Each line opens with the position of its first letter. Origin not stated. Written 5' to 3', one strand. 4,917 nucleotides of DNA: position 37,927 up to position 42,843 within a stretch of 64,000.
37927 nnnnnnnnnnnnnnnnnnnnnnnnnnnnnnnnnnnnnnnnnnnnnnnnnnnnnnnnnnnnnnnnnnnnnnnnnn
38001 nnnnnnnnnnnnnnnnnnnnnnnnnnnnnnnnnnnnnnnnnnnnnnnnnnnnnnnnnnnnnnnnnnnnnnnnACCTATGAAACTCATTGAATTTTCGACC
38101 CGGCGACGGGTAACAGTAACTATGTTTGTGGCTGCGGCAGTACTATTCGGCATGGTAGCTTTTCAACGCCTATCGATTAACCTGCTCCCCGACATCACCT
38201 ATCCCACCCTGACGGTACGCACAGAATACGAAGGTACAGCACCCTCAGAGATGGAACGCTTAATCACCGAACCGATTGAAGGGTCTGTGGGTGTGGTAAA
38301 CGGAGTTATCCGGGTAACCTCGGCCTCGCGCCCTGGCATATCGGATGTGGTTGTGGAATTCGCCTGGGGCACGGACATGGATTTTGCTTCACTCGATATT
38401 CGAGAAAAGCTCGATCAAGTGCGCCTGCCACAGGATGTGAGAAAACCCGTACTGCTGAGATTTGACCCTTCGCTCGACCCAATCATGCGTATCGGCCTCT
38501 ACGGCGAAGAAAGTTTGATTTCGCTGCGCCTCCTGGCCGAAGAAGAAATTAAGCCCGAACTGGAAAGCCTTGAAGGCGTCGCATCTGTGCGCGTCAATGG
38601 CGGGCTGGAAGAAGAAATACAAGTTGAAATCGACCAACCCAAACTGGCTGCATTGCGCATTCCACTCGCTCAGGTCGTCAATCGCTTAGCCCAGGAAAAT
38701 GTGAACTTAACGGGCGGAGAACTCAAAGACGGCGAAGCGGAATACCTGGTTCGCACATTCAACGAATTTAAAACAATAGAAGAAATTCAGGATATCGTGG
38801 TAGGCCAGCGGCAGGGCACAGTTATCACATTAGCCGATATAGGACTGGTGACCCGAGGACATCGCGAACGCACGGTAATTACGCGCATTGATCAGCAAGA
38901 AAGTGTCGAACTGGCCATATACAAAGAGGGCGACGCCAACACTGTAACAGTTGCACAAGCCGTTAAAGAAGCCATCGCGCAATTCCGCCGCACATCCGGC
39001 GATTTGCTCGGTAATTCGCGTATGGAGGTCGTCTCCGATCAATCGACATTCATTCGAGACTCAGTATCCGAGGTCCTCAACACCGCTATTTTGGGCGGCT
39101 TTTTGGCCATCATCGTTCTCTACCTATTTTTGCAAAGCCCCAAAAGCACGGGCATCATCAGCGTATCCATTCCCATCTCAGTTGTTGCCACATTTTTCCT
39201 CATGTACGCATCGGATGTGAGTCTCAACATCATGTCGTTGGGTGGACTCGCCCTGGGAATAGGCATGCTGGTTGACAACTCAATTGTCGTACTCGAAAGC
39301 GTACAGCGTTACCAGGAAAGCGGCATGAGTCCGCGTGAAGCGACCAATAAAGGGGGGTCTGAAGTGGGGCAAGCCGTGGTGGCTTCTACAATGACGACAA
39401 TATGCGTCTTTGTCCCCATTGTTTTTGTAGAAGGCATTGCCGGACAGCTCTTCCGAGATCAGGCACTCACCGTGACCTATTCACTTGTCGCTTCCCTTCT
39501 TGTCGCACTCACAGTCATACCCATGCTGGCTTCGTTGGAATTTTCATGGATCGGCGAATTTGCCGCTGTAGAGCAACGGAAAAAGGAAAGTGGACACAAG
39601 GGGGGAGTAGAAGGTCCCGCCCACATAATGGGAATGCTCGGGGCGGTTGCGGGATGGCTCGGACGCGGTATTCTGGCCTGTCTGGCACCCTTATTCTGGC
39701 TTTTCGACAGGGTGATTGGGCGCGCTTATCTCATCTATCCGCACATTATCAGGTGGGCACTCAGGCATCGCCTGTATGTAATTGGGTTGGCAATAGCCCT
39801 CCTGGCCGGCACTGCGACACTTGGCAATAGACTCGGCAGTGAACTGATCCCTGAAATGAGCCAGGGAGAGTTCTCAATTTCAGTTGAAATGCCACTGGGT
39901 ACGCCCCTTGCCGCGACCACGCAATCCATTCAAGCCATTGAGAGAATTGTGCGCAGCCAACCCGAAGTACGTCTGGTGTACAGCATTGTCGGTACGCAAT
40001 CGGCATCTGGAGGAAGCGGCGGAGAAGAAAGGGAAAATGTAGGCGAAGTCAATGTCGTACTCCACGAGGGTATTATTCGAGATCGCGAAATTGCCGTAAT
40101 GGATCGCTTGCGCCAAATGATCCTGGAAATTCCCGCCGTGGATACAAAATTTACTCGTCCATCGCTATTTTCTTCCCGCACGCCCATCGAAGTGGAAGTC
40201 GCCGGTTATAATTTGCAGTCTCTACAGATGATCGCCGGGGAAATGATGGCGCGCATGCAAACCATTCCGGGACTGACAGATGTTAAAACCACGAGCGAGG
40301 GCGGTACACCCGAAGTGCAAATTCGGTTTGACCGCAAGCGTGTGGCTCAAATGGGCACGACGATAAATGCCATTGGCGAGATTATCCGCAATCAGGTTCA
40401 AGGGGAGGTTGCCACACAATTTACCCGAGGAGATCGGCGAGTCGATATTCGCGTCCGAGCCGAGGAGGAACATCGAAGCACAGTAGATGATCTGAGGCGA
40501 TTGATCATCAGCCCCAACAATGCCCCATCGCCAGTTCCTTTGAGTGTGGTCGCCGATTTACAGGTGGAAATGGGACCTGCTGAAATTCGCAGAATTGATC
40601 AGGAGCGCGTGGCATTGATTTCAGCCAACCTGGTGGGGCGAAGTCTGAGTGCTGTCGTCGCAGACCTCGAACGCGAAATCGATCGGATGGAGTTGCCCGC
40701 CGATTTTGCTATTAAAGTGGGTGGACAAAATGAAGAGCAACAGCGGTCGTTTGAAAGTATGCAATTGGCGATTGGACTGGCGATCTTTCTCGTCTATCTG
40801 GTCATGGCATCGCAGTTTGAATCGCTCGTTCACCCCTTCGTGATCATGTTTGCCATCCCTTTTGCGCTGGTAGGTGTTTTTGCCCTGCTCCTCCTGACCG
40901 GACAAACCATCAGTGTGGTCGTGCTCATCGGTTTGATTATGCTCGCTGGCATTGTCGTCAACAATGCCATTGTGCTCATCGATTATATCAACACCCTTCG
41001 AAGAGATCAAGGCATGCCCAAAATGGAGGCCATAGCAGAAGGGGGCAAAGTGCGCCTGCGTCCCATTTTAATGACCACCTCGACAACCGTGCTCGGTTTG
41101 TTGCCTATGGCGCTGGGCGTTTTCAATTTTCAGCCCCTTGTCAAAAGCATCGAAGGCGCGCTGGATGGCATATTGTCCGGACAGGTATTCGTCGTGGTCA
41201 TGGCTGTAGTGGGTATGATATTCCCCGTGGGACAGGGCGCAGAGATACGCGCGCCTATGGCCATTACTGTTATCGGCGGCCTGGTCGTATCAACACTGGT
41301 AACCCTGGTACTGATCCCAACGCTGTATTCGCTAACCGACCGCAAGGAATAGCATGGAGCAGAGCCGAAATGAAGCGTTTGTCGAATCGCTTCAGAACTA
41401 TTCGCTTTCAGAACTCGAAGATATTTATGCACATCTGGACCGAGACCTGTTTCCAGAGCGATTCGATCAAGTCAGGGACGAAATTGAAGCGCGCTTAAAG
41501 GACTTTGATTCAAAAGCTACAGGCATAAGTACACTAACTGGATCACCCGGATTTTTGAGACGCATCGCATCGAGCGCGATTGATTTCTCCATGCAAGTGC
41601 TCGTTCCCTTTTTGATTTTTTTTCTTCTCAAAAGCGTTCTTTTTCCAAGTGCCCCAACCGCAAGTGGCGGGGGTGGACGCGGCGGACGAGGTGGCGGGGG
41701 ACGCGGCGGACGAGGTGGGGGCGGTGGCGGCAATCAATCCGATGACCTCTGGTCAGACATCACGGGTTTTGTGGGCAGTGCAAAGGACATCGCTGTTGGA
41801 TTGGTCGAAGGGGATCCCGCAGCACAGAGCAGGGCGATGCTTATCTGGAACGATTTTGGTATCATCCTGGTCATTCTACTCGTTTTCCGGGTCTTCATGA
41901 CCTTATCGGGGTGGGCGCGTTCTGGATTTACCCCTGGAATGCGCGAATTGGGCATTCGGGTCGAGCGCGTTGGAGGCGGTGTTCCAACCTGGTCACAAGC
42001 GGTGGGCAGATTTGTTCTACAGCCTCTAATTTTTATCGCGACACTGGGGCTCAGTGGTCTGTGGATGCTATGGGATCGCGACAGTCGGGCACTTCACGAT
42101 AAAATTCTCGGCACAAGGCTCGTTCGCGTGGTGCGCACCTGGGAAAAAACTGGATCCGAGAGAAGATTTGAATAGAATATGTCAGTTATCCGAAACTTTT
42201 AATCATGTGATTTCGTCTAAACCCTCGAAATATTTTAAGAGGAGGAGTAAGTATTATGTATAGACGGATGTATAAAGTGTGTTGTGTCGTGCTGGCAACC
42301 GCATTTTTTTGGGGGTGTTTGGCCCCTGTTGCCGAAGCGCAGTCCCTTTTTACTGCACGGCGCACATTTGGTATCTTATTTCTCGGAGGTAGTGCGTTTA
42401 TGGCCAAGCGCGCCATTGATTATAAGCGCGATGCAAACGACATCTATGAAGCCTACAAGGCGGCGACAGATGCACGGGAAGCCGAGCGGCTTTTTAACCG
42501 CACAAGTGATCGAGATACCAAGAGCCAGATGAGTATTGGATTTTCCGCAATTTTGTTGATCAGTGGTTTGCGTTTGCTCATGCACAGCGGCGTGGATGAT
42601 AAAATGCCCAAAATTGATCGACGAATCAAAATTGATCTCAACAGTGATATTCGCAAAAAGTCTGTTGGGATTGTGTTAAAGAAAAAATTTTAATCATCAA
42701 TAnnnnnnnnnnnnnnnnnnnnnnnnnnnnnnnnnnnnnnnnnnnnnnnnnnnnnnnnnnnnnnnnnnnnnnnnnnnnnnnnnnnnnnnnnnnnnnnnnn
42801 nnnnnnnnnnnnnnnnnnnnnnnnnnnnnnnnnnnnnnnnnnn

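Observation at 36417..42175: RND efflux operon with Gly/Gln/Arg-repeat membrane fusion protein and an RGG-tract RDD protein, downstream of an ECF sigma / anti-sigma / Spy-like triad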

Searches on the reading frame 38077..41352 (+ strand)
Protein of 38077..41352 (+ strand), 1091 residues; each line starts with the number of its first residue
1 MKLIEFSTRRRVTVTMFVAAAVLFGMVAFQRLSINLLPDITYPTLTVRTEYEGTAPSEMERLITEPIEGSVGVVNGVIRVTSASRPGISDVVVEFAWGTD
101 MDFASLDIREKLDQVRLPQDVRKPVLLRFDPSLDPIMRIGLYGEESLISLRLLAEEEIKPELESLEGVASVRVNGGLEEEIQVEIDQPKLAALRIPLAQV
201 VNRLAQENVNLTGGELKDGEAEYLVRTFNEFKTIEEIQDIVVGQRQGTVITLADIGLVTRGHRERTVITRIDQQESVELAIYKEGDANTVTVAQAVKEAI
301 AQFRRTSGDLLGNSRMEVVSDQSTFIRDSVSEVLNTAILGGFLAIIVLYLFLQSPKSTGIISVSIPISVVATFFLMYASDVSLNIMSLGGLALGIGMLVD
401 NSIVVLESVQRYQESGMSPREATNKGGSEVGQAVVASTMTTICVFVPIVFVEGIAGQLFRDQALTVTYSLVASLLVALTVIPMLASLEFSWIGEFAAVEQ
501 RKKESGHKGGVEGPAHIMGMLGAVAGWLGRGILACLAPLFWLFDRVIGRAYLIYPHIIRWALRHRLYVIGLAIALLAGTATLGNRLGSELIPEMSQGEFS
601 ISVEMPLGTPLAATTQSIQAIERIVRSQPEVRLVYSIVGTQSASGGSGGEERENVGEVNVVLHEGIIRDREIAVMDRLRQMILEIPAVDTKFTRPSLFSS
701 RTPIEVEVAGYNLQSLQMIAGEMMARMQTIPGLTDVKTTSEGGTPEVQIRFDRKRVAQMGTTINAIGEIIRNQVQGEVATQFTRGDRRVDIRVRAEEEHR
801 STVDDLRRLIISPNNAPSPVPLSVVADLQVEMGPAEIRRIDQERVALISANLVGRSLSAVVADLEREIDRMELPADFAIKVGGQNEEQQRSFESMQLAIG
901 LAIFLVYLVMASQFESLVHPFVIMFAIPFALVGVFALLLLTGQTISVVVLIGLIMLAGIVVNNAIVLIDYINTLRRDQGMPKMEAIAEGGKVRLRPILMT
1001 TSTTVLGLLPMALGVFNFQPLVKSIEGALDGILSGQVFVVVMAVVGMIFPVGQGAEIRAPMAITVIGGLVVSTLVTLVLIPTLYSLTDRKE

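Call 4: search_protein_families(library=pfam, proteins=[window:38077-41352:+], max_evalue=0.01)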
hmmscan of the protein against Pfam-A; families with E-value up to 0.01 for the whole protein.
window:38077-41352:+ (1091 aa): 2 families
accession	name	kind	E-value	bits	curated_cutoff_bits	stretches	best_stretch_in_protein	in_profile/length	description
PF00873.25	ACR_tran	-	5.5e-245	816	28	2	4-1014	2-983/1021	AcrB/AcrD/AcrF family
PF02355.23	SecD_SecF_C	-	6.5e-05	22.8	20.5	1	892-1013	30-151/189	Protein export membrane protein SecD/SecF, C-terminal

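Call 5: search_protein_families(library=ncbifam, proteins=[window:38077-41352:+], max_evalue=0.01)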
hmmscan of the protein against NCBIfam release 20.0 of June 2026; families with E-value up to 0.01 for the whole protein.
window:38077-41352:+ (1091 aa): 22 families
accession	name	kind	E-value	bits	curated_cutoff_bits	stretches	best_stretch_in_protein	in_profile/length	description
NF033617.1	RND_permease_2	subfamily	1.7e-201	671.8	1250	3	7-486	4-485/1009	multidrug efflux RND transporter permease subunit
TIGR00914.1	2A0601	subfamily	2e-148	496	701.45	3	546-1014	518-998/1051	CusA/CzcA family heavy metal efflux RND transporter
NF000282.2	RND_permease_1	subfamily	1.9e-147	492.9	1250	2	20-1014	17-990/1029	multidrug efflux RND transporter permease subunit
NF007905.0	PRK10614.1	equivalog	6.1e-124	414.8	1774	3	1-486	1-487/1025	multidrug efflux RND transporter permease subunit MdtC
NF007798.0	PRK10503.1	equivalog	1.7e-121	406.7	1584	3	10-486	19-496/1040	MdtB/MuxB family multidrug efflux RND transporter permease subunit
TIGR00915.1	2A0602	subfamily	1.8e-120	403.6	940.35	2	12-486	10-494/1050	efflux RND transporter permease subunit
NF007133.0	PRK09579.1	equivalog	1.3e-104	350.7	1763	2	3-487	3-487/1017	multidrug efflux RND transporter permease subunit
NF007131.0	PRK09577.1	equivalog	1.2e-89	301.4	1768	2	19-486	17-493/1045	multidrug efflux RND transporter permease subunit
NF007842.1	PRK10555.1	equivalog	6.2e-87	292.5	1854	2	20-486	18-494/1036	multidrug efflux RND transporter permease AcrD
NF000037.1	RND_perm_OqxB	exception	1.2e-81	274.9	2200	2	10-488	10-498/1050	multidrug efflux RND transporter permease subunit OqxB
NF011706.2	PRK15127.1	equivalog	4.4e-66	223.5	2150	2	19-487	17-495/1049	multidrug efflux RND transporter permease subunit AcrB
TIGR00916.1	2A0604s01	subfamily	1.9e-12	47.3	148.6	2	318-477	70-230/231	SecD/SecF family protein translocase subunit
TIGR00921.1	2A067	subfamily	3.1e-10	38.8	351.9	2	335-485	585-731/733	hydrophobe/amphiphile efflux-3 (HAE3) family transporter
NF009583.0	PRK13024.1-3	subfamily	1.8e-09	36.2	721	2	328-486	276-429/755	protein translocase subunit SecDF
TIGR01129.1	secD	equivalog_domain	2.7e-09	36.7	244.4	1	328-482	245-394/397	protein translocase subunit SecD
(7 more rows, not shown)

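Call 49: search_solved_structures(query=window:38077-41349:+, max_evalue=1e-20)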
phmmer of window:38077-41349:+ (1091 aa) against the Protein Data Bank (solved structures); distinct sequences matched with E-value up to 1e-20: 80 (the best 60 are shown).
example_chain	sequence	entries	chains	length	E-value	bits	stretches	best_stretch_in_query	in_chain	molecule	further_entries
9lyq_B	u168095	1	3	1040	5.2e-105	355.6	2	10-486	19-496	Multidrug resistance protein MdtB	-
4k0e_A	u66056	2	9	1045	6.6e-96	325.4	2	4-486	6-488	Heavy metal cation tricomponent efflux pump ZneA(CzcA-like)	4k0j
8yr0_A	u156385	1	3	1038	5.7e-87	295.9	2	17-488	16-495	Cation/multidrug efflux pump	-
7cz9_A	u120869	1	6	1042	1.2e-86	294.8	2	19-488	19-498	Efflux pump membrane transporter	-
8zxs_A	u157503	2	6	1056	1.3e-86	294.7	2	19-488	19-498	Efflux pump membrane transporter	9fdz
9e9f_B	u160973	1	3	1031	3.8e-84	286.5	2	16-486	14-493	Efflux pump membrane transporter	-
8z1u_A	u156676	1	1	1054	5e-84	286.1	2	16-486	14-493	Efflux pump membrane transporter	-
7wlv_A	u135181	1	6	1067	2e-83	284.1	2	10-488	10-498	Efflux pump membrane transporter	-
8f3e_A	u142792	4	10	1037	1.1e-79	271.8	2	18-486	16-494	Efflux pump membrane transporter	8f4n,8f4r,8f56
22xk_B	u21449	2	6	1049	1.3e-79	271.5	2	18-487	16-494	MexBYB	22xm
8gjj_B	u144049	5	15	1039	2.3e-79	270.7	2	14-487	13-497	Efflux pump membrane transporter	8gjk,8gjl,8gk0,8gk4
7b8p_A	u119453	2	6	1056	3.4e-78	266.8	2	2-486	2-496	Efflux pump membrane transporter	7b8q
6ows_A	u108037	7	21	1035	7.1e-78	265.7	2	5-486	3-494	Efflux pump membrane transporter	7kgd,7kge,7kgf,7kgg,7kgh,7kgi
4mt1_A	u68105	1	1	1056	7.7e-77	262.3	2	14-488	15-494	Drug efflux protein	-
3t51_A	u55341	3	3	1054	5.3e-76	259.5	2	7-486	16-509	Cation efflux system protein CusA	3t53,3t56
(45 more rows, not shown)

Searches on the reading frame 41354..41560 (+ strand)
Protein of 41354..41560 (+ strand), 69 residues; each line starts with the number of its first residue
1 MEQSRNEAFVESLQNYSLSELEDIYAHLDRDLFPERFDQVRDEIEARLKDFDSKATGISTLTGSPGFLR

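Call 22: search_protein_families(library=pfam, proteins=[window:41354-41560:+], max_evalue=10)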
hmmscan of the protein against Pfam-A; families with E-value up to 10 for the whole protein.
window:41354-41560:+ (69 aa): 1 family
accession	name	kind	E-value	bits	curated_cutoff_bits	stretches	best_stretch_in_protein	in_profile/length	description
PF14818.11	SOGA1-2-like_CC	-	0.057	13.7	26.6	1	35-55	23-43/54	SOGA 1/2-like, coiled-coil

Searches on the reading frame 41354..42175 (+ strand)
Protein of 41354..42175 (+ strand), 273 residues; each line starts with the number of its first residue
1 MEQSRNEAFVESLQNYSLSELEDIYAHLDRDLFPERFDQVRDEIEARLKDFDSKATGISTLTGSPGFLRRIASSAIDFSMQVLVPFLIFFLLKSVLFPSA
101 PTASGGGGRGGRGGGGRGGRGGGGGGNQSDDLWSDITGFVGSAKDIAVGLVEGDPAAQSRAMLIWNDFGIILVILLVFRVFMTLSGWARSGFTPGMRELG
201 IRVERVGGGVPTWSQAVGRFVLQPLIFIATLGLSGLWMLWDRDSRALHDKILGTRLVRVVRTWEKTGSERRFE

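Call 4: search_protein_families(library=pfam, proteins=[window:41354-42175:+], max_evalue=0.01)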
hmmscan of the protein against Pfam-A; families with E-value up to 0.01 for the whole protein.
window:41354-42175:+ (273 aa): 1 family
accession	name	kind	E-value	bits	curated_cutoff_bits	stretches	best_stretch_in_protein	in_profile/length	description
PF06271.18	RDD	-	3.7e-13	50.4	24.1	1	65-252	2-136/137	RDD family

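Call 5: search_protein_families(library=ncbifam, proteins=[window:41354-42175:+], max_evalue=0.01)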
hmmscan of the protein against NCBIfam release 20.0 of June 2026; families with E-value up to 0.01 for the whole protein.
window:41354-42175:+ (273 aa): 0 families

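Call 43: find_homologous_proteins(query=window:41354-42172:+, max_evalue=0.00001)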
Query window:41354-42172:+ (273 aa): 56 proteins with E <= 0.00001 among 8000 candidates.
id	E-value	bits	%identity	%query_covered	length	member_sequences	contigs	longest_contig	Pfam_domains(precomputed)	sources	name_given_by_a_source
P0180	2.9e-171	586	99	100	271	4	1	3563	PF06271.19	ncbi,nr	ncbi:MAG: RDD family protein [Gemmatimonadota bacterium]|nr:RDD family protein [Gemmatimonadota bact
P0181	7.2e-164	562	93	100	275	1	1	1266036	PF06271.19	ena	-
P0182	1.4e-163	561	92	100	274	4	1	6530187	PF06271.19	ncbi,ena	-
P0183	1.6e-163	561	92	100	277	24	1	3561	PF06271.19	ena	-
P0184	2.6e-162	557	93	100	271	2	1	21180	PF06271.19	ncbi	-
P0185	9.7e-161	552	89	100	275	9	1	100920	PF06271.19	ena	-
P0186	1.9e-160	551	91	100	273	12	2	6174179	PF06271.19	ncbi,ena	-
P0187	1.8e-158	544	87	100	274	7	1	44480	PF06271.19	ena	-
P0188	2.6e-157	540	88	100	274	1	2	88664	PF06271.19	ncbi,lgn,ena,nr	ncbi:MAG: RDD family protein [Gemmatimonadetes bacterium]|nr:RDD family protein [Gemmatimonadota bac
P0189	3.0e-157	540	89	100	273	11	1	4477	PF06271.19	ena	-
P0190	4.1e-157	540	90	100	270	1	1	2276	PF06271.19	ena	-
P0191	6.8e-157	539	89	100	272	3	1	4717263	PF06271.19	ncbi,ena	-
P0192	7.5e-157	539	89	100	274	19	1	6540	PF06271.19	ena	-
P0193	7.6e-157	539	89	100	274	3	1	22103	PF06271.19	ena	-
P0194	1.3e-156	538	88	100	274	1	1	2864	PF06271.19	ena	-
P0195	1.4e-156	538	90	100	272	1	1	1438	PF06271.19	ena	-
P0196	3.0e-156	537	89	100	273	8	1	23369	PF06271.19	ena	-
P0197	9.0e-155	532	87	100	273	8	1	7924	PF06271.19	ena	-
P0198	5.2e-154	529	86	100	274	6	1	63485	PF06271.19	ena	-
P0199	2.0e-153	527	84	100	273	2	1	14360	PF06271.19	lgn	-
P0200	7.1e-152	522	86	100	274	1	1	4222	PF06271.19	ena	-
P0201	1.2e-151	522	87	100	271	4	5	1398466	PF06271.19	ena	-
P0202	3.0e-151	520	86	100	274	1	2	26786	PF06271.19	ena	-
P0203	2.7e-150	517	83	100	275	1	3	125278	PF06271.19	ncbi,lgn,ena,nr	ncbi:MAG: RDD family protein [Gemmatimonadetes bacterium]|nr:RDD family protein [Gemmatimonadota bac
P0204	1.8e-136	472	79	100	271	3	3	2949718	PF06271.19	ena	-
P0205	3.3e-133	461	77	100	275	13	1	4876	PF06271.19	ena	-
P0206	2.4e-132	458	78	100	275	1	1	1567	PF06271.19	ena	-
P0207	5.2e-132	457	76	99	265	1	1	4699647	PF06271.19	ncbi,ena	-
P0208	8.6e-132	457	78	100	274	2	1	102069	PF06271.19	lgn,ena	-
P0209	7.1e-131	454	77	100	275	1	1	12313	PF06271.19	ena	-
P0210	2.3e-129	449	75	100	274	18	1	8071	PF06271.19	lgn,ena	-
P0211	8.1e-129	447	75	100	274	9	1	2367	PF06271.19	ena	-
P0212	1.4e-128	446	75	100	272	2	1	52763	PF06271.19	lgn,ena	-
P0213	9.5e-122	424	72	100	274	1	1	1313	PF06271.19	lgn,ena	-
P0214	4.8e-120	418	69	100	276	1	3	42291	PF06271.19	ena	-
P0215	4.4e-116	405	65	100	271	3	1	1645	PF06271.19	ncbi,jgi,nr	ncbi:MAG: RDD family protein [Candidatus Latescibacteria bacterium]|jgi:hypothetical protein|nr:RDD 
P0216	3.3e-115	402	67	100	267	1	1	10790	PF06271.19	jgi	jgi:hypothetical protein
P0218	1.5e-64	236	45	100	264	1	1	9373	PF06271.19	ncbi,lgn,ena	-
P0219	4.1e-62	228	45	99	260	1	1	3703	PF06271.19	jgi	jgi:uncharacterized RDD family membrane protein YckC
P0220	1.5e-58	216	42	100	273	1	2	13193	PF06271.19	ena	-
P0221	3.0e-58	215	43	100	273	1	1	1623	PF06271.19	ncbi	-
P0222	3.1e-58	215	42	100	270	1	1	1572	PF06271.19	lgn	-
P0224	8.2e-58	214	39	100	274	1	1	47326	PF06271.19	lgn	-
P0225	2.4e-56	209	43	100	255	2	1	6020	PF06271.19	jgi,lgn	-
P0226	7.5e-56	207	41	100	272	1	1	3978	PF06271.19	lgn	-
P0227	7.8e-56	207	42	96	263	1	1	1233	PF06271.19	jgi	jgi:uncharacterized RDD family membrane protein YckC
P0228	2.0e-55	206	41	100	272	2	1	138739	PF06271.19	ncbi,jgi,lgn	jgi:hypothetical protein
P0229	3.3e-55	205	42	100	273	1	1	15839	PF06271.19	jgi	-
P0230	1.0e-54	204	43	100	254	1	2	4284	PF06271.19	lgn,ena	-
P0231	1.8e-49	187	39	99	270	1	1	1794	PF06271.19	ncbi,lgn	-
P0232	8.5e-44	168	34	99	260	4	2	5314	PF06271.19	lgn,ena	-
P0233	4.8e-38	149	37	99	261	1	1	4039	PF06271.19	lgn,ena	-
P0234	1.8e-33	134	36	100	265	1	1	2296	PF06271.19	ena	-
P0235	7.5e-32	129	33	93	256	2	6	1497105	PF06271.19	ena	-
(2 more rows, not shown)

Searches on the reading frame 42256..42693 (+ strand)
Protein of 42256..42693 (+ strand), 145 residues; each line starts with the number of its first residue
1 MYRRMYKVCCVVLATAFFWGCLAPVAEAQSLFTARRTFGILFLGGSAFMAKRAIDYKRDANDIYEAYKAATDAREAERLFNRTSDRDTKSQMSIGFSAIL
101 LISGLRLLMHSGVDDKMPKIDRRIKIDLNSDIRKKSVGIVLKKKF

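Call 4: search_protein_families(library=pfam, proteins=[window:42256-42693:+], max_evalue=0.01)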
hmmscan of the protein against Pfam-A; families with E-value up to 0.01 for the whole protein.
window:42256-42693:+ (145 aa): 0 families

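Call 5: search_protein_families(library=ncbifam, proteins=[window:42256-42693:+], max_evalue=0.01)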
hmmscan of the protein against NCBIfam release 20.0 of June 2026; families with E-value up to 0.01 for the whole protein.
window:42256-42693:+ (145 aa): 0 families

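Call 22: search_protein_families(library=pfam, proteins=[window:42256-42693:+], max_evalue=10)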
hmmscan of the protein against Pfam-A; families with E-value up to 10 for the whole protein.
window:42256-42693:+ (145 aa): 1 family
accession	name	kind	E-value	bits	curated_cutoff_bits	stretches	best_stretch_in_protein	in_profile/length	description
PF21898.1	Sarcolamban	-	0.11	12.7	27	1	27-41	3-14/28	Sarcolamban protein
